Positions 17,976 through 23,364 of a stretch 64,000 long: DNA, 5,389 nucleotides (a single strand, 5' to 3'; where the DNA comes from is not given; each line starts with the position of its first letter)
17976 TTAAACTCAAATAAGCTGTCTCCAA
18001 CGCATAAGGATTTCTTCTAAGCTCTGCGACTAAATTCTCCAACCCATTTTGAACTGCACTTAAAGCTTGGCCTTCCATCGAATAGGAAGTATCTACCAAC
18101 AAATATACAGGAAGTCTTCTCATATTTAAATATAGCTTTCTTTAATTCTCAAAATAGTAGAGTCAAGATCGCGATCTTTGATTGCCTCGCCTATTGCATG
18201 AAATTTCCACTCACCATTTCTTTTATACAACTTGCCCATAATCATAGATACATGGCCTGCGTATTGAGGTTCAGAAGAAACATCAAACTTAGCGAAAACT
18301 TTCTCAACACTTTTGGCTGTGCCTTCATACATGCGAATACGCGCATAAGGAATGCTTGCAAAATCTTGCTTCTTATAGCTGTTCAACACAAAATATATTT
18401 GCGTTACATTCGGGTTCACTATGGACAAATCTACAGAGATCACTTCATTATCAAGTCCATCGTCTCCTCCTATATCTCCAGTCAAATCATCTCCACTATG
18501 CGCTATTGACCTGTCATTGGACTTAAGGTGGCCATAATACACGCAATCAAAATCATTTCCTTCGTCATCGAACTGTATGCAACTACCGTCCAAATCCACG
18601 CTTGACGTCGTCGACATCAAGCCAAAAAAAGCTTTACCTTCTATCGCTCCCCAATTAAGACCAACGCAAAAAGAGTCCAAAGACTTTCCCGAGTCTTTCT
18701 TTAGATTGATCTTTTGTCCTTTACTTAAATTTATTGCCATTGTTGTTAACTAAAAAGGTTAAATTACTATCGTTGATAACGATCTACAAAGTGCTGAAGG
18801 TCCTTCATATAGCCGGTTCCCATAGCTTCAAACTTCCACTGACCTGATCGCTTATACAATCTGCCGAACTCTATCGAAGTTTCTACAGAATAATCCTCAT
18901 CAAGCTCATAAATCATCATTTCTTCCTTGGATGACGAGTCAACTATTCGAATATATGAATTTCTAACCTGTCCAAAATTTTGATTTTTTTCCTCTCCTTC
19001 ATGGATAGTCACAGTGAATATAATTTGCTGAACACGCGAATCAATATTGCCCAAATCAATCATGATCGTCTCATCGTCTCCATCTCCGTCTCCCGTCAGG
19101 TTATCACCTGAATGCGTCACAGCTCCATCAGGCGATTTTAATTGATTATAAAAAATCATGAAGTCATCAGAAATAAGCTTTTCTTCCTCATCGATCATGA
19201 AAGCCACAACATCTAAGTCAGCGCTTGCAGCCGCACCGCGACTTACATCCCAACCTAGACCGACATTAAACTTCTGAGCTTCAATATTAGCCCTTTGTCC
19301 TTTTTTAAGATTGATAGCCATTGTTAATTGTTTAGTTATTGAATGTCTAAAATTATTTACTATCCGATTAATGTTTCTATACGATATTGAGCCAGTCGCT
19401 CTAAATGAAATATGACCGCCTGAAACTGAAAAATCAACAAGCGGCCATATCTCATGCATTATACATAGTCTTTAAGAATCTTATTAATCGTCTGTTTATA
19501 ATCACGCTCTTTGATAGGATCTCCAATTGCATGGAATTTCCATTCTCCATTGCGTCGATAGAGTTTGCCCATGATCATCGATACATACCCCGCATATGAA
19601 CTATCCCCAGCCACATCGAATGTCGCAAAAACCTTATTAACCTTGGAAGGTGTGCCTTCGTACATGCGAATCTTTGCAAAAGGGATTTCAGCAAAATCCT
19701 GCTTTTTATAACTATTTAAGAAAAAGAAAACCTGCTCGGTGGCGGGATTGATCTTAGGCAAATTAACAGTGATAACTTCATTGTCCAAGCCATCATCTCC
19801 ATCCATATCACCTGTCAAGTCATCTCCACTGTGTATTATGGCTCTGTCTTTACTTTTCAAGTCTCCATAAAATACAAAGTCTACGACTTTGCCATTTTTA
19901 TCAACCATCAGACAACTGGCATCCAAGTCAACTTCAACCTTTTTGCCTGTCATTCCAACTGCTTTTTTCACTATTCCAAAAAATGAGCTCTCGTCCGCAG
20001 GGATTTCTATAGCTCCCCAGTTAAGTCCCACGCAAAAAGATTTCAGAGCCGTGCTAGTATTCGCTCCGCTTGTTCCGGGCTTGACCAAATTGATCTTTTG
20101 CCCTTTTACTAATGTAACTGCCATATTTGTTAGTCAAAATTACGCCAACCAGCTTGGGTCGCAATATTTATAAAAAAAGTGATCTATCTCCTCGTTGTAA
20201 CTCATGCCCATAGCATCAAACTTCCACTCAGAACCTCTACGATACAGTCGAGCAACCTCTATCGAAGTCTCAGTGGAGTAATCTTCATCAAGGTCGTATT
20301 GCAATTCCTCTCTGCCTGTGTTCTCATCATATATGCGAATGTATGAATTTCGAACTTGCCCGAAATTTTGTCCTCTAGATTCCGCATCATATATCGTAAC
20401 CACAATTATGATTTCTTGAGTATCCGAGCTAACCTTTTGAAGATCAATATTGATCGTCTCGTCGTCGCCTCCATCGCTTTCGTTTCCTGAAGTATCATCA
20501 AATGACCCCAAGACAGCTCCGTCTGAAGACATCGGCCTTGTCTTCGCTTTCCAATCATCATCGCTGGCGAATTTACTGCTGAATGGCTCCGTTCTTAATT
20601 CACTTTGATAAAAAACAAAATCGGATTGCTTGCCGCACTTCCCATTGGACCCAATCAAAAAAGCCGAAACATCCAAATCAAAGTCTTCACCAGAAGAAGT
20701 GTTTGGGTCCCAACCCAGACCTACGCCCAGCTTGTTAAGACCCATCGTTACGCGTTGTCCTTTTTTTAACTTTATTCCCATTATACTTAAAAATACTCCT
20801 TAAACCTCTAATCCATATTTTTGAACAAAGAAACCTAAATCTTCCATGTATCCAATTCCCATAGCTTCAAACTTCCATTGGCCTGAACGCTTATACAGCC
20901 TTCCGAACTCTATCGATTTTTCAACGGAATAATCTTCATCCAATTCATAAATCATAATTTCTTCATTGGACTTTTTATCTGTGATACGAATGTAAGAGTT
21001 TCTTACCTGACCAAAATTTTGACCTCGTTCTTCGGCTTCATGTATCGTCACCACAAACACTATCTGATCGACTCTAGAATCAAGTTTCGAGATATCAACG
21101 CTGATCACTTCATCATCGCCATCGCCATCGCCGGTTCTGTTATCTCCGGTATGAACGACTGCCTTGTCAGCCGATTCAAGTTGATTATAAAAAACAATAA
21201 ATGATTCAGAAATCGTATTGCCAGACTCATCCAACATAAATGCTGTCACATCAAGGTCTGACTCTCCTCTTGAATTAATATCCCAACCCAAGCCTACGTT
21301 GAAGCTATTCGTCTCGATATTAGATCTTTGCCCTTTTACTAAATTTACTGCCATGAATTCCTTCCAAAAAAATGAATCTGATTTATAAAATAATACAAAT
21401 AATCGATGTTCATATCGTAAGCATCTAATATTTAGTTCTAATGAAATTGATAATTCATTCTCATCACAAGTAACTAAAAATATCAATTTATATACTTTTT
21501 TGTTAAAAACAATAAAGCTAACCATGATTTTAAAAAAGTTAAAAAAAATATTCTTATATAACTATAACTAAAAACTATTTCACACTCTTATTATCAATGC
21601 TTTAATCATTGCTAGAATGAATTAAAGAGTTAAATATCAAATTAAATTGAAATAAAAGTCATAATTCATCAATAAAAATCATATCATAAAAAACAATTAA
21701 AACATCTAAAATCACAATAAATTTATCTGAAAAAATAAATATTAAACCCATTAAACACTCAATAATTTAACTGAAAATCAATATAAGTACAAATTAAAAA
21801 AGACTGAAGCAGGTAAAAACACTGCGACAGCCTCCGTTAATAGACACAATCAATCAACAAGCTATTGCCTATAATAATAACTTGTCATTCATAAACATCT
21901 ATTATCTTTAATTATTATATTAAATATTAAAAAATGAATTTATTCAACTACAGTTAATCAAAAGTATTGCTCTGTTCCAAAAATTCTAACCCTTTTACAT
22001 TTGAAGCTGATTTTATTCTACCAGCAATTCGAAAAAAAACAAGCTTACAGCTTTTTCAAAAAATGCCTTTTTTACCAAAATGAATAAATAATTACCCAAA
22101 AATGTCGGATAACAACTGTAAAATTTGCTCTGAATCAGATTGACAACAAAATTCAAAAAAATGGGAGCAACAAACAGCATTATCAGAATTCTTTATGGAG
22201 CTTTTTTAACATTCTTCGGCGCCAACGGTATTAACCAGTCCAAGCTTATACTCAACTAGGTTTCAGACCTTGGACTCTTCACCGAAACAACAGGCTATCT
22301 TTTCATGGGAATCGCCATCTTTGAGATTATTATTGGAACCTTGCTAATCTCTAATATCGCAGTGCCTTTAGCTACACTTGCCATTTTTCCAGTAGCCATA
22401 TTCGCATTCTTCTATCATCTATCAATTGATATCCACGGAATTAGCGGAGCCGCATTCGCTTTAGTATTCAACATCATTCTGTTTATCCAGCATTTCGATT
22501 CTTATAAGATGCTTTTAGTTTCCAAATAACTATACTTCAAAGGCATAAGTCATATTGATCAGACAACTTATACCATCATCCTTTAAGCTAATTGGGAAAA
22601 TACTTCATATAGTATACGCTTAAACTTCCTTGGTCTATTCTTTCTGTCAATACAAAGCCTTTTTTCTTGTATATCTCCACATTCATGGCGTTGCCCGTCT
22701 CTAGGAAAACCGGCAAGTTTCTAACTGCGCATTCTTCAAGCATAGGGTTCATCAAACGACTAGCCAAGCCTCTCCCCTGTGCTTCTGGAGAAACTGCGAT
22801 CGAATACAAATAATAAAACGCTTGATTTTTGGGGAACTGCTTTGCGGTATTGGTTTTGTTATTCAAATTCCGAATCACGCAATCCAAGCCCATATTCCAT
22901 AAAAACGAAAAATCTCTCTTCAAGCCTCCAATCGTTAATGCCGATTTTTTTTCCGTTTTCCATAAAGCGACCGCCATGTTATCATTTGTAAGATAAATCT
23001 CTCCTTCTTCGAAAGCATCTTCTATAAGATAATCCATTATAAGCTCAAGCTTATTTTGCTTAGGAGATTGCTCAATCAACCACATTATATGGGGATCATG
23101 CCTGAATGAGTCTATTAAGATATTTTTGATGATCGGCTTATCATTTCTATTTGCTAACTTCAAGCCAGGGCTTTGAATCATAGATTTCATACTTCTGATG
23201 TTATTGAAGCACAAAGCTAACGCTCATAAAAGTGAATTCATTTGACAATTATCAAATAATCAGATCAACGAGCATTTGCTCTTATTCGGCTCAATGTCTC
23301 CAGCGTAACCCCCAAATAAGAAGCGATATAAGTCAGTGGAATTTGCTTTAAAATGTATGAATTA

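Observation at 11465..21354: Non-canonical Ter-like cluster: five TerD paralogues, two TerY vWA proteins, a PP2C-kinase pair, a Ca2+/cation antiporter and PspA in one operon-like array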

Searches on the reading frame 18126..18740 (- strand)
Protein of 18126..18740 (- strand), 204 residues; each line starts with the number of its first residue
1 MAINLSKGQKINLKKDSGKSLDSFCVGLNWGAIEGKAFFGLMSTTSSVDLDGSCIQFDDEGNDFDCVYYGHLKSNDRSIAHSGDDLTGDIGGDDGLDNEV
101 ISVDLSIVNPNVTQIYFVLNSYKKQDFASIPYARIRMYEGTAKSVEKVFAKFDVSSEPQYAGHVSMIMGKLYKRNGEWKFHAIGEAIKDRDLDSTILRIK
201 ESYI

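Call 3: search_protein_families(library=pfam, proteins=[window:18126-18740:-], max_evalue=0.01)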
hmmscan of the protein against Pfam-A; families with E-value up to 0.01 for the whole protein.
window:18126-18740:- (204 aa): 1 family
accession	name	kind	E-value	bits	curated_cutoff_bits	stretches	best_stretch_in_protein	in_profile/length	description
PF02342.23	TerD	-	8.4e-38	130.1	25.3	1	1-189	1-178/187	TerD domain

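Call 5: search_protein_families(library=ncbifam, proteins=[window:18126-18740:-], max_evalue=0.001)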
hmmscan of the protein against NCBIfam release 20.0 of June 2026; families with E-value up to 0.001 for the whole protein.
window:18126-18740:- (204 aa): 0 families

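Call 6: search_protein_families(library=padloc, proteins=[window:18126-18740:-], max_evalue=0.001)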
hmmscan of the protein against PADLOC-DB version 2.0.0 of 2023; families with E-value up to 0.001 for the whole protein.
window:18126-18740:- (204 aa): 0 families

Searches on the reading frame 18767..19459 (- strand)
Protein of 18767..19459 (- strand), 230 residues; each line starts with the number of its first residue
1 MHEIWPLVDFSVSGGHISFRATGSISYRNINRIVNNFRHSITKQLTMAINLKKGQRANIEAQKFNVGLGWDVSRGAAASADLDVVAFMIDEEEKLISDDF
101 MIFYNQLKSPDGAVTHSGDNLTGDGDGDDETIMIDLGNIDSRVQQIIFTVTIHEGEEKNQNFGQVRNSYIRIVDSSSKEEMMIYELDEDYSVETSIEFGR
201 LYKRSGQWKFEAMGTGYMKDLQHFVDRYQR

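Call 3: search_protein_families(library=pfam, proteins=[window:18767-19459:-], max_evalue=0.01)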
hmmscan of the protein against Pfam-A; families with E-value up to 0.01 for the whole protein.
window:18767-19459:- (230 aa): 1 family
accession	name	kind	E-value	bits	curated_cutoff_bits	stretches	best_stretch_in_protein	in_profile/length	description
PF02342.23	TerD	-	1.3e-68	230.6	25.3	1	47-228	1-187/187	TerD domain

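Call 5: search_protein_families(library=ncbifam, proteins=[window:18767-19459:-], max_evalue=0.001)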
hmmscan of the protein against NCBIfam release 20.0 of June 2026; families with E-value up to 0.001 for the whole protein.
window:18767-19459:- (230 aa): 0 families

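Call 6: search_protein_families(library=padloc, proteins=[window:18767-19459:-], max_evalue=0.001)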
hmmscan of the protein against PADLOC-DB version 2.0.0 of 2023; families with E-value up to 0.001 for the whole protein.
window:18767-19459:- (230 aa): 0 families

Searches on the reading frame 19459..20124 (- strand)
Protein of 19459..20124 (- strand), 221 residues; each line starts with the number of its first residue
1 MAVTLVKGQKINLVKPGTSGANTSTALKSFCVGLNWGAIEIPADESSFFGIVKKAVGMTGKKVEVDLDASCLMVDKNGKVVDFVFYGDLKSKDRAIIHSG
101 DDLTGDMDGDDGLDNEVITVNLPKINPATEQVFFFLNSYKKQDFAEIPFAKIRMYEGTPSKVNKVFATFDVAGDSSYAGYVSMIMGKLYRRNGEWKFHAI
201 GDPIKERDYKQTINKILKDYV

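Call 3: search_protein_families(library=pfam, proteins=[window:19459-20124:-], max_evalue=0.01)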
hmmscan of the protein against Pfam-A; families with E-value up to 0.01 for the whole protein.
window:19459-20124:- (221 aa): 1 family
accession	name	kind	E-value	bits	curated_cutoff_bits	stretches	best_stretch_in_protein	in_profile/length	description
PF02342.23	TerD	-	1.4e-36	126.1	25.3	1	1-205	1-177/187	TerD domain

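Call 5: search_protein_families(library=ncbifam, proteins=[window:19459-20124:-], max_evalue=0.001)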
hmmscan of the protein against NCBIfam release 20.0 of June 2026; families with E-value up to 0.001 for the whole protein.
window:19459-20124:- (221 aa): 1 family
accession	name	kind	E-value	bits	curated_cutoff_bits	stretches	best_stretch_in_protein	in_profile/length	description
NF041916.1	RING_SCO0854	equivalog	0.00027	19.2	600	1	62-104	569-610/842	MXAN_6230/SCO0854 family RING domain-containing protein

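Call 6: search_protein_families(library=padloc, proteins=[window:19459-20124:-], max_evalue=0.001)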
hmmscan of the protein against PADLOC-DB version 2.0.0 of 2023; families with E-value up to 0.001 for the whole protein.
window:19459-20124:- (221 aa): 0 families

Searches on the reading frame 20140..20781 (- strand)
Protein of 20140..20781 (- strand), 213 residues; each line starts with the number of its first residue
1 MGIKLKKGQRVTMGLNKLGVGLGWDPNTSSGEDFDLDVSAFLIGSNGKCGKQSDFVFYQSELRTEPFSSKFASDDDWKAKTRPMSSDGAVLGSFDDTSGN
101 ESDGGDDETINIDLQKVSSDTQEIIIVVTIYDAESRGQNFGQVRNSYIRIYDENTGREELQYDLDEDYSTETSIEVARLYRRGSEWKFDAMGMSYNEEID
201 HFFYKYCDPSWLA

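Call 3: search_protein_families(library=pfam, proteins=[window:20140-20781:-], max_evalue=0.01)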
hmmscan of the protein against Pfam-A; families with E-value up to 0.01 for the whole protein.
window:20140-20781:- (213 aa): 1 family
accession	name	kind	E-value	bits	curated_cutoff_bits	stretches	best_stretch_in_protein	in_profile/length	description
PF02342.23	TerD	-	3.2e-56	190.2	25.3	1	1-206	1-187/187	TerD domain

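Call 5: search_protein_families(library=ncbifam, proteins=[window:20140-20781:-], max_evalue=0.001)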
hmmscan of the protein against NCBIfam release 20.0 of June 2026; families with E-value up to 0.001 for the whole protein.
window:20140-20781:- (213 aa): 0 families

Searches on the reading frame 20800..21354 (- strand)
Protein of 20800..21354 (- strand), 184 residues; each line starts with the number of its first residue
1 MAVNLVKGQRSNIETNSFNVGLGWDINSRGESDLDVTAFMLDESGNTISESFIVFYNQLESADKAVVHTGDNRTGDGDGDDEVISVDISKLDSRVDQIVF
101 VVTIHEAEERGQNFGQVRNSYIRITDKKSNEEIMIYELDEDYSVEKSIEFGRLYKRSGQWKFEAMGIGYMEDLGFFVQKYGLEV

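Call 57: search_dna_similar(query=window:20800-21354:-, collection=phages, mode=protein, max_evalue=1e-10, max_rows=15)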
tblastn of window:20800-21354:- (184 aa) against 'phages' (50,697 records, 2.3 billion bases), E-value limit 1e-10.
Records with a match: 55; places in all: 65; records where one place covers at least 80% of the query: 53.
Best place of each record, by identity: <60% 55.
By first word of the organism name: Caulobacter 13; Vibrio 12; Rhizobium 10; Brevundimonas 7; Bacteriophage 3; Acinetobacter 3; Lysinibacillus 2; Bertelyvirus 2; Pseudomonas 2; Bacillus 1.
By host as written in the record: Caulobacter vibrioides CB15 13; - 10; Brevundimonas pondensis LVF1 6; Lysinibacillus fusiformis 2; Caulobacter crescentus 2; Acinetobacter baumannii DSM 30007 2; Rhizobium sp. N941 2; Rhizobium phaseoli INC1-2 2; and 15 more.
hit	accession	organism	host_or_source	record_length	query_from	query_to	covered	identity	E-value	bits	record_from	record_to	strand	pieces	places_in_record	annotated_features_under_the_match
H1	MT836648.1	Bacteriophage sp.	human fecal samples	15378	1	184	100%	45.3%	4e-41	152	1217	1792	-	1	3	record has no annotation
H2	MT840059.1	Bacteriophage sp.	human fecal samples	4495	1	184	100%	44.8%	2e-40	150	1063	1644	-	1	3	record has no annotation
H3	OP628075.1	Lysinibacillus phage vB_LfM_LysYB1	Lysinibacillus fusiformis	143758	1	184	100%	44.8%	2e-39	147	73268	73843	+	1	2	TerD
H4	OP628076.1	Lysinibacillus phage vB_LfM_LysYB2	Lysinibacillus fusiformis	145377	1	184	100%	44.8%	2e-39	147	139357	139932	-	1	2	TerD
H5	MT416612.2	Bacillus phage YungSlug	Bacillus thuringiensis kurstaki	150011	1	184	100%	42.5%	1e-36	139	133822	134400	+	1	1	TerD family protein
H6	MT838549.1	Bacteriophage sp.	human fecal samples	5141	1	184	100%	42.2%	9e-38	142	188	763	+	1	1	record has no annotation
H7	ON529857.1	Brevundimonas phage vB_BpoS-Kikimora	Brevundimonas pondensis LVF1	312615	3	180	97%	40.5%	5e-32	126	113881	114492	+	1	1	tellurium resistance protein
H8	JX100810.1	Caulobacter phage CcrColossus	Caulobacter crescentus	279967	3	178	96%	40.8%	3e-32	127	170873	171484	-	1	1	putative TerD-like bacterial stress protein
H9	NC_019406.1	Caulobacter phage CcrColossus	Caulobacter crescentus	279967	3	178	96%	40.8%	3e-32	127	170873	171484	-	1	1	putative TerD-like bacterial stress protein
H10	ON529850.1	Brevundimonas phage vB_BpoS-Gurke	Brevundimonas pondensis LVF1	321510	3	180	97%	40.0%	2e-31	124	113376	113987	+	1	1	tellurium resistance protein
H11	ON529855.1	Brevundimonas phage vB_BpoS-Domovoi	Brevundimonas pondensis EIF1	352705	3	180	97%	39.9%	9e-31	122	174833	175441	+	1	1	putative tellurium resistance protein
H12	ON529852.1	Brevundimonas phage vB_BpoS-Kabachok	Brevundimonas pondensis LVF1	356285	3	180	97%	39.9%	9e-31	122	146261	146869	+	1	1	tellurium resistance protein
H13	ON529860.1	Brevundimonas phage vB_BpoS-Papperlapapp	Brevundimonas pondensis LVF1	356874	3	180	97%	39.9%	9e-31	122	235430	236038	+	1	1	tellurium resistance protein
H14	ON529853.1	Brevundimonas phage vB_BpoS-Bambus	Brevundimonas pondensis LVF1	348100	3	180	97%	39.4%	1e-30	122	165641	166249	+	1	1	tellurium resistance protein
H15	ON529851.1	Brevundimonas phage vB_BpoS-Marchewka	Brevundimonas pondensis LVF1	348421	3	180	97%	39.4%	1e-30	122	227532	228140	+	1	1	tellurium resistance protein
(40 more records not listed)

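Call 60: search_solved_structures(query=window:20800-21354:-, max_evalue=0.001, show_alignments=1)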
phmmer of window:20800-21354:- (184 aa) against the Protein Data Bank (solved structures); distinct sequences matched with E-value up to 0.001: 3.
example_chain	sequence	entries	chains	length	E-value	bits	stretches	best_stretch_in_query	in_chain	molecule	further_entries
2kxt_A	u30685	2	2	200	5.4e-47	163.2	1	16-182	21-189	Tellurite resistance protein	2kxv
3ibz_A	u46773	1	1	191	7.1e-45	156.4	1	17-183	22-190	Putative tellurium resistant like protein TerD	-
2qng_A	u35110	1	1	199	1.4e-06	31.6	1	19-177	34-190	Uncharacterized protein SAV2460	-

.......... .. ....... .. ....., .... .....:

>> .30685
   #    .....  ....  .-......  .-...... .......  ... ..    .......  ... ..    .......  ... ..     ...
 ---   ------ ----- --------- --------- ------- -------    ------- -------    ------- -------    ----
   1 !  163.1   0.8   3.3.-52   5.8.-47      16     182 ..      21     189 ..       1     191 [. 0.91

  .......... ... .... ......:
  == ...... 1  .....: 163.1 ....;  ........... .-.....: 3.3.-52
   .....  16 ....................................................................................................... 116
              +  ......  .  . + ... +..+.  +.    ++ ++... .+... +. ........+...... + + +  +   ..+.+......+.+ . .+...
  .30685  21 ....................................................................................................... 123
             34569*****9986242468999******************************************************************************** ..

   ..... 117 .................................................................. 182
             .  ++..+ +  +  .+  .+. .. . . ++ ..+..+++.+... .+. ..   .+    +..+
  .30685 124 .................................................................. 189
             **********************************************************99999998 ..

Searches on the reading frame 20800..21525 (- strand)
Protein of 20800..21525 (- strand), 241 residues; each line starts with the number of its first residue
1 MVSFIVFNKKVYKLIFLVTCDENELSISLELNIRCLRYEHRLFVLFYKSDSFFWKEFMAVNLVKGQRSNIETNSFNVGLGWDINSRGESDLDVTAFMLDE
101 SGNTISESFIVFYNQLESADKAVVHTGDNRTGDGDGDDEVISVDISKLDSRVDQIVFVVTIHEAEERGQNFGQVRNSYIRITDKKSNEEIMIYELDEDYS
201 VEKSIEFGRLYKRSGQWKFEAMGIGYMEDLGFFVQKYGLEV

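Call 4: search_protein_families(library=pfam, proteins=[window:20800-21525:-], max_evalue=0.01)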
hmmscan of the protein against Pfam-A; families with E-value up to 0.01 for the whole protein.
window:20800-21525:- (241 aa): 1 family
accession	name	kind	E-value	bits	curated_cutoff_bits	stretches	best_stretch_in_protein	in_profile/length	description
PF02342.23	TerD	-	1.7e-64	217.2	25.3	1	58-237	1-187/187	TerD domain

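Call 6: search_protein_families(library=padloc, proteins=[window:20800-21525:-], max_evalue=0.001)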
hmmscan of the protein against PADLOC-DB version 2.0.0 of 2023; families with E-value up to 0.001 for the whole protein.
window:20800-21525:- (241 aa): 0 families

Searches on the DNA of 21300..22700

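Call 41: search_rna_families(source=window, start=21300, end=22700, threshold=evalue, max_evalue=1)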
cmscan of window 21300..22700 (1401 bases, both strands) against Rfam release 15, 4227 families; matches with E-value up to 1: 1.
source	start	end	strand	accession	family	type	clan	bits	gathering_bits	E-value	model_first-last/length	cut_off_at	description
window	22121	22207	+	RF01473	rli41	Gene; sRNA;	-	17.6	55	0.66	179-267/494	no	Listeria sRNA rli41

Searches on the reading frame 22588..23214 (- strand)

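Call 4: search_protein_families(library=pfam, proteins=[window:22588-23214:-], max_evalue=0.01)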
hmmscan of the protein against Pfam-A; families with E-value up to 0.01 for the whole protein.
window:22588-23214:- (208 aa): 6 families
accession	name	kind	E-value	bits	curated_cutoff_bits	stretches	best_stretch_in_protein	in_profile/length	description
PF00583.31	Acetyltransf_1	-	8.8e-10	39.3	20.7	1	130-187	56-116/116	Acetyltransferase (GNAT) family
PF13508.13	Acetyltransf_7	-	3.6e-08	34.1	27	1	132-188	26-83/84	Acetyltransferase (GNAT) domain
PF13527.13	Acetyltransf_9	-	8.4e-07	29.5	25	1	135-187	74-124/127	Acetyltransferase (GNAT) domain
PF13673.13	Acetyltransf_10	-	4.3e-06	27.2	23.6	1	135-192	53-112/128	Acetyltransferase (GNAT) domain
PF08445.16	FR47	-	3.1e-05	24.3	22.1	1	134-190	22-80/86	FR47-like protein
PF14542.12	Acetyltransf_CG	-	0.0025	18.3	30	1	129-168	20-59/80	GCN5-related N-acetyl-transferase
